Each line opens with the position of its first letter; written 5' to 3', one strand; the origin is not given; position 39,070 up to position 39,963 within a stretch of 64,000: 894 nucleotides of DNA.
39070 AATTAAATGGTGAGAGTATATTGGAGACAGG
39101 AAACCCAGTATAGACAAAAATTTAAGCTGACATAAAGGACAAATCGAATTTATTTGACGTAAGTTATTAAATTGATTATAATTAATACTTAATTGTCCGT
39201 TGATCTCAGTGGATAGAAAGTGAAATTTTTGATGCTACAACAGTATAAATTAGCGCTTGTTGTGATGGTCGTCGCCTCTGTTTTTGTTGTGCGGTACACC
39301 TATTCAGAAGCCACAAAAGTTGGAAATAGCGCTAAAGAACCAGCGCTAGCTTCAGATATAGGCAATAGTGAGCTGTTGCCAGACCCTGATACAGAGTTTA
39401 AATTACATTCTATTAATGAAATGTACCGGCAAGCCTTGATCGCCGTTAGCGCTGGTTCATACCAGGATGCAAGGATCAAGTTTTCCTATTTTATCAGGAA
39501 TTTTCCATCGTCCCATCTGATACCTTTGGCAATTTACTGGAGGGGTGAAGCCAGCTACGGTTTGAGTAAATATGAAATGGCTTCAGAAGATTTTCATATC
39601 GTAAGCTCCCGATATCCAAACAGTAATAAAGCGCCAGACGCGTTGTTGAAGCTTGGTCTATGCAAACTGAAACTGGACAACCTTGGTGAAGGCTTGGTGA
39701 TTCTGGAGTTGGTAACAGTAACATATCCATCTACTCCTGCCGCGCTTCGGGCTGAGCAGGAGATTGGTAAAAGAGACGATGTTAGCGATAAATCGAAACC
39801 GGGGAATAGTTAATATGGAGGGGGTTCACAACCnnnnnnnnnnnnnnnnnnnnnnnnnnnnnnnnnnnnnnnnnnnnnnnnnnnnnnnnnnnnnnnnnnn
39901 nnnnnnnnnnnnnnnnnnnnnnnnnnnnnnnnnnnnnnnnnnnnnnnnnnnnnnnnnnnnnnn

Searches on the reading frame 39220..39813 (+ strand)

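Call 78: search_protein_families(library=pfam, proteins=[window:39220-39813:+], max_evalue=0.001)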
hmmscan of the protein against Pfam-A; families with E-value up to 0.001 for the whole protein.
window:39220-39813:+ (197 aa): 2 families
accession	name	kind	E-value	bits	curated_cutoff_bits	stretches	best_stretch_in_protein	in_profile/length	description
PF13174.12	TPR_6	-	9.5e-10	38.9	26.3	0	140-171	1-32/33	Tetratricopeptide repeat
PF13525.12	YfiO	-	8.7e-07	29.4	25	0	104-173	7-76/203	Outer membrane lipoprotein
